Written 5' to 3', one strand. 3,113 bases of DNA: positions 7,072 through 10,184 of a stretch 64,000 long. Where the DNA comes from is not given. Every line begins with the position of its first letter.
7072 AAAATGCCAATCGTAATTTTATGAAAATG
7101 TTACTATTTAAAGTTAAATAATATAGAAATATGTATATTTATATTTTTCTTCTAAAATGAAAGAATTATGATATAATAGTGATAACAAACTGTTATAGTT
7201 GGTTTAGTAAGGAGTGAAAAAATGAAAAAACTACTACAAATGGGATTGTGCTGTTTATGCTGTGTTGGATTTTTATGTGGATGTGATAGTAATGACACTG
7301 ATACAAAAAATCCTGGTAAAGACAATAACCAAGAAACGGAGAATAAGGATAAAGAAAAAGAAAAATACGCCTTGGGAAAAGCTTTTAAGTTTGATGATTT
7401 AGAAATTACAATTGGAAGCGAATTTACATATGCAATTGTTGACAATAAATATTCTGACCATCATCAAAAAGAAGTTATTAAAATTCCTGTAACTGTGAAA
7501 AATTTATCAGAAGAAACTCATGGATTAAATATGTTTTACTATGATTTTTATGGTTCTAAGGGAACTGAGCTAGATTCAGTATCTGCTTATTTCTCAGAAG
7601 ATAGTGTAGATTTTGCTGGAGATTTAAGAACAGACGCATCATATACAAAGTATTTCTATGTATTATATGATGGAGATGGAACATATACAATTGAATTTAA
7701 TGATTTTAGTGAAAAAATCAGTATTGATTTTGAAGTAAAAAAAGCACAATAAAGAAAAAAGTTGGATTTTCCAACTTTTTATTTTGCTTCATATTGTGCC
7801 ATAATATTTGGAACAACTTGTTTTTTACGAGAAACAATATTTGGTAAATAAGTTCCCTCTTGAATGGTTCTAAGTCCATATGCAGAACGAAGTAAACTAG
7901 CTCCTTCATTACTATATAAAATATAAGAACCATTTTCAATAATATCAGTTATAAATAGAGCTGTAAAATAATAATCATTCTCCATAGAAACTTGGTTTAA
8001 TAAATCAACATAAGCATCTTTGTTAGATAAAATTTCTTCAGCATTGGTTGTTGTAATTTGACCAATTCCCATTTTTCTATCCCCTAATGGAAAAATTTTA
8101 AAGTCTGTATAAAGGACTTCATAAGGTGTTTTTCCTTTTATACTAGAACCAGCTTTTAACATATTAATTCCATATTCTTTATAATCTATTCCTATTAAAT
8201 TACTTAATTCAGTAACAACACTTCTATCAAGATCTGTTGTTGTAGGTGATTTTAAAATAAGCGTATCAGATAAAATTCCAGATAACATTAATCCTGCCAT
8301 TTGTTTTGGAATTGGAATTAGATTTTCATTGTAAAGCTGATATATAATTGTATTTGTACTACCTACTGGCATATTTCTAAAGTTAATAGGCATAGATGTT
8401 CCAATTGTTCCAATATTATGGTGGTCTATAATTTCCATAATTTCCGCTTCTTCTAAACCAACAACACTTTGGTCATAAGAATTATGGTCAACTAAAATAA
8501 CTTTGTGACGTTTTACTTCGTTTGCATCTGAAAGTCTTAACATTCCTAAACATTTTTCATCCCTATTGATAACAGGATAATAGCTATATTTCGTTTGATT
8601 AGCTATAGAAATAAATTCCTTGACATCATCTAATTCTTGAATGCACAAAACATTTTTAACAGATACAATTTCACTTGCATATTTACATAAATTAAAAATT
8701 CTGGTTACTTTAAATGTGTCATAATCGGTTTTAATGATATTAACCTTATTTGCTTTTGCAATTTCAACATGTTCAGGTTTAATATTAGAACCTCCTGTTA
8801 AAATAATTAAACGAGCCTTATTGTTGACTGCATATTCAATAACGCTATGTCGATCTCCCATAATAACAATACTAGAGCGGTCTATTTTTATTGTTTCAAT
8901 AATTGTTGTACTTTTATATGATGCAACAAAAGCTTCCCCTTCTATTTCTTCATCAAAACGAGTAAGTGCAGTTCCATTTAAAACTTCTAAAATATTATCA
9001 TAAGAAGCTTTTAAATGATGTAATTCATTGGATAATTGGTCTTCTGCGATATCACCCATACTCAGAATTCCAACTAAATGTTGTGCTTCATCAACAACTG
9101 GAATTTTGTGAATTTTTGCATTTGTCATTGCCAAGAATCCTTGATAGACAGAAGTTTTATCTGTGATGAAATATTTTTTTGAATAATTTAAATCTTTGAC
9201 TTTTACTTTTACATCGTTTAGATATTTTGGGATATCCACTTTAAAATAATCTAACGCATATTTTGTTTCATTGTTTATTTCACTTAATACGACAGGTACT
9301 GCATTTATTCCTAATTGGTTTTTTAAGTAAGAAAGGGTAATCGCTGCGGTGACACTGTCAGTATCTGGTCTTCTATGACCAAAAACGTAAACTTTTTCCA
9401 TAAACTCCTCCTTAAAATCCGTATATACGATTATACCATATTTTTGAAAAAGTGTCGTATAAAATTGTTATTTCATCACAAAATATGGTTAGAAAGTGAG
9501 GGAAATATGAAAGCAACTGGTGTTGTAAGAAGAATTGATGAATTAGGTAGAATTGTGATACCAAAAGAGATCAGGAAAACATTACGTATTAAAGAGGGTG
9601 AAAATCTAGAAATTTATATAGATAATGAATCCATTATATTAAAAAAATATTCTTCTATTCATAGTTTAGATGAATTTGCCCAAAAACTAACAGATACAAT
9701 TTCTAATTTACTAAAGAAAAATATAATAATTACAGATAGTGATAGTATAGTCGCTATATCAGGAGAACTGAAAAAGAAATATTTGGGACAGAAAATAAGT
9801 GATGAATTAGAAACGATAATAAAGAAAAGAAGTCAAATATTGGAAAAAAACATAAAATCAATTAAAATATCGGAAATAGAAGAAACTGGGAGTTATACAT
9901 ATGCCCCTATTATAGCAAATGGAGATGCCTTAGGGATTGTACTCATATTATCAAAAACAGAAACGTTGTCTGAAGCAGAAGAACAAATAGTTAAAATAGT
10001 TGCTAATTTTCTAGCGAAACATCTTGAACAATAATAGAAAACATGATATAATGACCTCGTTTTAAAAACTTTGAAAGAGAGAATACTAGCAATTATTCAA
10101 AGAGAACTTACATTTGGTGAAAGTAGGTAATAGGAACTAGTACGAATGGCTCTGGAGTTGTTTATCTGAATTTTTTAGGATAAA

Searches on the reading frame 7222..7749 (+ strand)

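Call 41: search_protein_families(library=pfam, proteins=[window:7222-7749:+])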
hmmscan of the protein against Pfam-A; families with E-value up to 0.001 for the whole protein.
window:7222-7749:+ (176 aa): 1 family
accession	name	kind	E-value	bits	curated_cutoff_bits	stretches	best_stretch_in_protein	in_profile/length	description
PF11611.13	DUF4352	-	3.8e-05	24.4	25.9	1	49-160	1-113/122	Domain of unknown function (DUF4352)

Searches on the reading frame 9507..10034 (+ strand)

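Call 4: search_protein_families(library=pfam, proteins=[window:9507-10034:+])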
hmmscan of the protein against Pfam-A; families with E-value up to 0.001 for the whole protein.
window:9507-10034:+ (175 aa): 3 families
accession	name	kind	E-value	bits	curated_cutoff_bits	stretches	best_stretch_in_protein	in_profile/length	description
PF15714.11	SpoVT_C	-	2e-30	106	27.5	1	54-174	2-128/128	Stage V sporulation protein T C-terminal, transcription factor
PF04014.23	MazE_antitoxin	-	4.7e-12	46.1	24.7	1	7-50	1-45/48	Antidote-toxin recognition MazE, bacterial antitoxin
PF01590.32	GAF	-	0.00058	20.8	22.4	1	126-172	86-132/133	GAF domain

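Call 5: search_protein_families(library=ncbifam, proteins=[window:9507-10034:+])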
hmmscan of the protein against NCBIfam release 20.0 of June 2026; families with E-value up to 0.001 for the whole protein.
window:9507-10034:+ (175 aa): 6 families
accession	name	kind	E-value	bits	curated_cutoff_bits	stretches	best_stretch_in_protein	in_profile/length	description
TIGR02851.1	spore_V_T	equivalog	3.1e-55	186.8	235.9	1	2-174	1-180/180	stage V sporulation protein T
TIGR01439.1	lp_hng_hel_AbrB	domain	4.6e-13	48.7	28.3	1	8-48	2-43/44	transcriptional regulator, AbrB family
NF040962.1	near_HgcAB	equivalog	6.9e-06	25.8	70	1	9-36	9-36/70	HgcAB-associated protein HgcC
NF050106.1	TA_MazE_antitoxin_Deino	equivalog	8.8e-05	22.6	65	1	14-44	1-31/65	type II toxin-antitoxin system MazE family antitoxin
TIGR02609.1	doc_partner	hypoth_equivalog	0.00026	21.3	55.9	0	16-56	12-52/74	putative addiction module antidote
NF008463.0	PRK11347.1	equivalog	0.00055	20.1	101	1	11-63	9-61/83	antitoxin ChpS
